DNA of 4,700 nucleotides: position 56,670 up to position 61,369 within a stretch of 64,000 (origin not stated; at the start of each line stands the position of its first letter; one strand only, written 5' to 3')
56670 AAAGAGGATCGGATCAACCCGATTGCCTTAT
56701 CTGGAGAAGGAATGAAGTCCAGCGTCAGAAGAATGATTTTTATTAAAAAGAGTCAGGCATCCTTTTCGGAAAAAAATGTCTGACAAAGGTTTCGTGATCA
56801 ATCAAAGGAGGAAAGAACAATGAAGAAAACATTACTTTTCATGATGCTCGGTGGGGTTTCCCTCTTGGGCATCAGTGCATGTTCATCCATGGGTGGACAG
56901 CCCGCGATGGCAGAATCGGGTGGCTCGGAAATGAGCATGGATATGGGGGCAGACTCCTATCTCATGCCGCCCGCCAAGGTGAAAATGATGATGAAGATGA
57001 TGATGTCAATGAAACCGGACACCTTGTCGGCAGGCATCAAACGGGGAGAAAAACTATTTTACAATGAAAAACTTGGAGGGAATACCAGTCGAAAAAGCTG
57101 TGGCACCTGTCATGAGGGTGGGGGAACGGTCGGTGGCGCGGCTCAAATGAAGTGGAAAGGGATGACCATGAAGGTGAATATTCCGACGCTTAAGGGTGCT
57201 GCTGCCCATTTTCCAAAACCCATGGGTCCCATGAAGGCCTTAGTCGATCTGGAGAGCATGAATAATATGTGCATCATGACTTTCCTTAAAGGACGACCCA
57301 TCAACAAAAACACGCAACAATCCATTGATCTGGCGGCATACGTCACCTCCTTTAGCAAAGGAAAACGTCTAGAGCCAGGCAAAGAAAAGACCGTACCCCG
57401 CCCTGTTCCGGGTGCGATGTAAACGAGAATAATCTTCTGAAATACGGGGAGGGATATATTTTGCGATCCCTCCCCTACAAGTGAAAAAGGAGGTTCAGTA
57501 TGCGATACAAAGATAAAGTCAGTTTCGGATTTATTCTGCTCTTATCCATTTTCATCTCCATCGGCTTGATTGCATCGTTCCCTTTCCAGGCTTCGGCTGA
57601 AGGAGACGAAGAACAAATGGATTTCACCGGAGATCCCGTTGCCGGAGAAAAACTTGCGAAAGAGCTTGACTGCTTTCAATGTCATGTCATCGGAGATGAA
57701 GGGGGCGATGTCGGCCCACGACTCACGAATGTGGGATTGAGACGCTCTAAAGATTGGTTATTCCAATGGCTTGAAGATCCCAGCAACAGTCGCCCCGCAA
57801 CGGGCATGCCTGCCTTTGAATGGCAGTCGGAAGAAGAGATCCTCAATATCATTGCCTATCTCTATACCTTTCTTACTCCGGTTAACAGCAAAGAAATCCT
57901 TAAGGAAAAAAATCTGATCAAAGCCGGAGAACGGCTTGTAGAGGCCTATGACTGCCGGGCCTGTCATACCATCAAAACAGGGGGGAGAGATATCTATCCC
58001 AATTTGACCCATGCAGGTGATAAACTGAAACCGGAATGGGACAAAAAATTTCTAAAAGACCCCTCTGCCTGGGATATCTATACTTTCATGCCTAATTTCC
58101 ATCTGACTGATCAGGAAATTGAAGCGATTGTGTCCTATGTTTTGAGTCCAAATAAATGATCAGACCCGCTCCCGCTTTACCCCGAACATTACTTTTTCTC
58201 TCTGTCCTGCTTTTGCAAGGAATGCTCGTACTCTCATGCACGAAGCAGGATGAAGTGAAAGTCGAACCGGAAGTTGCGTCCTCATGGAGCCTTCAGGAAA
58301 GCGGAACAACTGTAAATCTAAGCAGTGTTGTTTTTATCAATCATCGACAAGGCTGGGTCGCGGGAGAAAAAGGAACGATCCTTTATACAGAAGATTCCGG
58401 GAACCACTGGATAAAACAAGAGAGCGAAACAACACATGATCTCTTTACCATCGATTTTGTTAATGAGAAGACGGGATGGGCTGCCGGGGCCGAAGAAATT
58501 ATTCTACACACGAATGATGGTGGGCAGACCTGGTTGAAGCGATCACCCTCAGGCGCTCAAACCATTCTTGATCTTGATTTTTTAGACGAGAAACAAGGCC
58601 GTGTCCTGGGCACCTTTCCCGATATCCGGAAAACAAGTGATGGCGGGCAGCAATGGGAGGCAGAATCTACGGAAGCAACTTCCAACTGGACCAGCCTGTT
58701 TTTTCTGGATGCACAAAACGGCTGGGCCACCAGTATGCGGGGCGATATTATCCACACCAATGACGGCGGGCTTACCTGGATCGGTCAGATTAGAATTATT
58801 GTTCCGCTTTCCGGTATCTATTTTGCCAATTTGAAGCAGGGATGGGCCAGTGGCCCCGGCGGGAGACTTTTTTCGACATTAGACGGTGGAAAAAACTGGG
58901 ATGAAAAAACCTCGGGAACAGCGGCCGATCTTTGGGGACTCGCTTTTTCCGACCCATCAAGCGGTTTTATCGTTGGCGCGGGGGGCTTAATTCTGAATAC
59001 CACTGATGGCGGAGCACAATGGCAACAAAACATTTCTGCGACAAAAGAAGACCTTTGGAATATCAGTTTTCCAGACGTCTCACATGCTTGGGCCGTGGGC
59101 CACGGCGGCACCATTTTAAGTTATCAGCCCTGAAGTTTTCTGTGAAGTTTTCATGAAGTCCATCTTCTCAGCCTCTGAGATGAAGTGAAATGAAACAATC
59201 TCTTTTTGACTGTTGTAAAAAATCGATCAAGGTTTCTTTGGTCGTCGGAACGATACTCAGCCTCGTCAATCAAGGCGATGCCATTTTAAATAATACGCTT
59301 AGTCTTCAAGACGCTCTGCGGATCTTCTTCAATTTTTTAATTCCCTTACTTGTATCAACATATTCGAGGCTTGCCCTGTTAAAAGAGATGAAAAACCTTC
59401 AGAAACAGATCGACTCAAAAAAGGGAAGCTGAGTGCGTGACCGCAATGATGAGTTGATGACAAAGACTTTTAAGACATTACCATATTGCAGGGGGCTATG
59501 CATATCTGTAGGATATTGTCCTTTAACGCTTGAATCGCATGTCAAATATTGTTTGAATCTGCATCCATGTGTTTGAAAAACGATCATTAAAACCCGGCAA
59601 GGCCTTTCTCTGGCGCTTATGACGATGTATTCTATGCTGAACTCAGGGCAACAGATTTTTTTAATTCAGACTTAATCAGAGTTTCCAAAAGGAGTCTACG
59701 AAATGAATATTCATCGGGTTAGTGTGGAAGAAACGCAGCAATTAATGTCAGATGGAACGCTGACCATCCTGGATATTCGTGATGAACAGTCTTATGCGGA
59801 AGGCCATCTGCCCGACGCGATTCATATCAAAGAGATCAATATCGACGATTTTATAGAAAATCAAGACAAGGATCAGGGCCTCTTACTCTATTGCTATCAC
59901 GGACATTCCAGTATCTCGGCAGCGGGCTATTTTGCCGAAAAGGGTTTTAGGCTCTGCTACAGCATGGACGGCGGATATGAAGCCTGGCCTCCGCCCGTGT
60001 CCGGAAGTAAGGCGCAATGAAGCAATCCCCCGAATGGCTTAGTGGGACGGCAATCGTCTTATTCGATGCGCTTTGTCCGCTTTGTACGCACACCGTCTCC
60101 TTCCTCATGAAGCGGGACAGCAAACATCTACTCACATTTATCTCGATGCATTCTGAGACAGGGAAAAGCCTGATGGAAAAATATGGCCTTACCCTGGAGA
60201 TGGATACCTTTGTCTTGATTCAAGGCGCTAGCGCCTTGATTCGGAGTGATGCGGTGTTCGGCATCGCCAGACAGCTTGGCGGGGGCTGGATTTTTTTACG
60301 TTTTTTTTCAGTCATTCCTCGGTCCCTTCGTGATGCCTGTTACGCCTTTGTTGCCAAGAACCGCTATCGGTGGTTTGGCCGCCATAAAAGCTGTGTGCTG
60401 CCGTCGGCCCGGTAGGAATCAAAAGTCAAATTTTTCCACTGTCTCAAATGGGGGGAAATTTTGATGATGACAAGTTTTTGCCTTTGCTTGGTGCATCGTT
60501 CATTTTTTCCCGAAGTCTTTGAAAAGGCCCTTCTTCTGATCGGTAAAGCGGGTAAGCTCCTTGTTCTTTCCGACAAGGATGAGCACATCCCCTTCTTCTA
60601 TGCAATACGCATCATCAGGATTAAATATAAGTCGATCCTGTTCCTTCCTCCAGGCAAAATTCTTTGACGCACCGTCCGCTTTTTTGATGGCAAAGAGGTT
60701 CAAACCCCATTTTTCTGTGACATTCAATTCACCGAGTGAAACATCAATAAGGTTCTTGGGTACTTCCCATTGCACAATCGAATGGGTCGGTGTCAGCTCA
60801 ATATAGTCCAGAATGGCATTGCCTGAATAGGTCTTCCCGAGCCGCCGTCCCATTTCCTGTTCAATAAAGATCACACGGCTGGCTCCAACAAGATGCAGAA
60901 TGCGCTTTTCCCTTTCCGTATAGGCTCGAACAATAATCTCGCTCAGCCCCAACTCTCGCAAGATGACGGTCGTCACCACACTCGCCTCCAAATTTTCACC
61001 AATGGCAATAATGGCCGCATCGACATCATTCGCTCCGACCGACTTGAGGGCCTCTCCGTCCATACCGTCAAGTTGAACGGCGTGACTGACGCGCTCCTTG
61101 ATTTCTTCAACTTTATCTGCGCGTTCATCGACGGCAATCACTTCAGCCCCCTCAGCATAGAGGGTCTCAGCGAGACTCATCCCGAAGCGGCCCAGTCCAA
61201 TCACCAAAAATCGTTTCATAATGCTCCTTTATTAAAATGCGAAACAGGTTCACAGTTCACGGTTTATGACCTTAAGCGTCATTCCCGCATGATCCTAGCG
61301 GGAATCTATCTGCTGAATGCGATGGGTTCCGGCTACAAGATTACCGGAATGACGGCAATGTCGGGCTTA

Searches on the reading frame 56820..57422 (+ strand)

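Call 40: search_protein_families(library=pfam, proteins=[window:56820-57422:+], max_evalue=0.001)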
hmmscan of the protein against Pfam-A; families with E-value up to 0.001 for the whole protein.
window:56820-57422:+ (200 aa): 2 families
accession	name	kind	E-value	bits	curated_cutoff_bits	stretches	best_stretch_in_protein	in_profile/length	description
PF21342.2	SoxA-TsdA_cyt-c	-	1.6e-08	34.8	27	1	89-182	12-86/88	SoxA/TsdA, cytochrome c domain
PF03150.19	CCP_MauG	-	5.9e-05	24.2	25.6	1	73-130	4-62/149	Di-haem cytochrome c peroxidase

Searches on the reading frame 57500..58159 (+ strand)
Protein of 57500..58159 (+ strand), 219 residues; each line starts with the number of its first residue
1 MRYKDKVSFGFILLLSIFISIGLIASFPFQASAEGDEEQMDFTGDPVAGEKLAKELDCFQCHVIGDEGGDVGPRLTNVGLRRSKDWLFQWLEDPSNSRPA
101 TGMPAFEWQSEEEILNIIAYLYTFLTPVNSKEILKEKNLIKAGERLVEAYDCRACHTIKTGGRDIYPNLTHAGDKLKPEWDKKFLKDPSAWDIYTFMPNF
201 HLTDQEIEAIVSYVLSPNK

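Call 40: search_protein_families(library=pfam, proteins=[window:57500-58159:+], max_evalue=0.001)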
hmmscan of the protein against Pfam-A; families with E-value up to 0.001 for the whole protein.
window:57500-58159:+ (219 aa): 3 families
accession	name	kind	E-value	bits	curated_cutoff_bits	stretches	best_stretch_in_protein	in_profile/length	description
PF00034.26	Cytochrom_C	-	3.6e-21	76.7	21.3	2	141-216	2-88/90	Cytochrome c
PF13442.11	Cytochrome_CBB3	-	4.1e-18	65.9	27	2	140-214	3-68/68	Cytochrome C oxidase, cbb3-type, subunit III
PF02433.20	FixO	-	4.5e-10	39.8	29.6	1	71-113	102-144/219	Cytochrome C oxidase, mono-heme subunit/FixO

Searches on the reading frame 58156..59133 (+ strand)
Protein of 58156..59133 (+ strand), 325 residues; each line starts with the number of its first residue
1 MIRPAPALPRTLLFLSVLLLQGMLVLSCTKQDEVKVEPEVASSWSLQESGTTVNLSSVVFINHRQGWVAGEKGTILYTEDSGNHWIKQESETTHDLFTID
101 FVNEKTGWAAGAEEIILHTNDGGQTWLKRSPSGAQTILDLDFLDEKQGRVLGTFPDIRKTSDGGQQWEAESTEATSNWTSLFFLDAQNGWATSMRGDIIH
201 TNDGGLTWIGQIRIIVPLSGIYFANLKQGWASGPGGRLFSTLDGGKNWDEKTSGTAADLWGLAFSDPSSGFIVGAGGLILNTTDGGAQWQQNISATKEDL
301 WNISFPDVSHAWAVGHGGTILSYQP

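Call 40: search_protein_families(library=pfam, proteins=[window:58156-59133:+], max_evalue=0.001)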
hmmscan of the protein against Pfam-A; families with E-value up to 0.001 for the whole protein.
window:58156-59133:+ (325 aa): 2 families
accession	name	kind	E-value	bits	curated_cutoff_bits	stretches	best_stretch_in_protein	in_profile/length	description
PF14870.12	PSII_BNR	-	3.9e-34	118.7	27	4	40-127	5-95/303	Photosynthesis system II assembly factor YCF48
PF15902.12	Sortilin-Vps10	-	1.3e-05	24.7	33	0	68-126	40-109/446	Sortilin, neurotensin receptor 3,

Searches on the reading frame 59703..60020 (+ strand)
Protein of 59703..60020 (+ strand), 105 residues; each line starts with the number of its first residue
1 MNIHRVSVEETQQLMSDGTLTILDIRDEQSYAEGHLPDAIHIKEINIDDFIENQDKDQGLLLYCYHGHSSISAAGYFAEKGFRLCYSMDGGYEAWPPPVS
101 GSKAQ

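Call 87: search_protein_families(library=pfam, proteins=[window:59703-60020:+], max_evalue=0.00001)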
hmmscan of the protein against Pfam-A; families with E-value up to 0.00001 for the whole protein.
window:59703-60020:+ (105 aa): 1 family
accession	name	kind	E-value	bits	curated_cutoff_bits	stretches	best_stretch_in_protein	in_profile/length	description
PF00581.25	Rhodanese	-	1.7e-19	70.6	22.2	1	7-95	1-99/102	Rhodanese-like domain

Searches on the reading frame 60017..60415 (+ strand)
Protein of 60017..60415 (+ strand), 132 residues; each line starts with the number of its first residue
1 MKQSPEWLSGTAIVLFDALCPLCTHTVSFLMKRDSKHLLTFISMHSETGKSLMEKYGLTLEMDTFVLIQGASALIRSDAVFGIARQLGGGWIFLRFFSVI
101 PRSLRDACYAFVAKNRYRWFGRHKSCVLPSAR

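Call 87: search_protein_families(library=pfam, proteins=[window:60017-60415:+], max_evalue=0.00001)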
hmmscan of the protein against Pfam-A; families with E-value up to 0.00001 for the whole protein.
window:60017-60415:+ (132 aa): 1 family
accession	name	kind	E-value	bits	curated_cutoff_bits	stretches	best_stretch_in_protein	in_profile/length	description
PF04134.17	DCC1-like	-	3.6e-26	93.1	27.8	1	14-122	1-113/113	DCC1-like thiol-disulfide oxidoreductase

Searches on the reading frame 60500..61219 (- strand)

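Call 40: search_protein_families(library=pfam, proteins=[window:60500-61219:-], max_evalue=0.001)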
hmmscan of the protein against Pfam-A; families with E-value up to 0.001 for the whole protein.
window:60500-61219:- (239 aa): 7 families
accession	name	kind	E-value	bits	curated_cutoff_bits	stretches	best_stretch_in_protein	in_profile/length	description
PF02254.24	TrkA_N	-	1.2e-24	87.3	23.8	1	4-117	1-114/116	TrkA-N domain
PF03446.21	NAD_binding_2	-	3.8e-05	24.2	21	1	6-76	4-66/161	NAD binding domain of 6-phosphogluconate dehydrogenase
PF03807.23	F420_oxidored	-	4.3e-05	24.5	21.6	1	6-49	4-49/94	NADP oxidoreductase coenzyme F420-dependent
PF02080.26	TrkA_C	-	0.00015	22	27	0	156-227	11-68/71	TrkA-C domain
PF02826.25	2-Hacid_dh_C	-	0.00029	20.7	25.1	1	2-51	37-86/178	D-isomer specific 2-hydroxyacid dehydrogenase, NAD binding domain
PF01210.29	NAD_Gly3P_dh_N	-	0.00044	20.7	23.1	0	6-53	4-51/158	NAD-dependent glycerol-3-phosphate dehydrogenase N-terminus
PF21799.2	MurD-like_N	-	0.00059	20.5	27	0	3-45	2-46/88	Mur ligase MurD-like, N-terminal domain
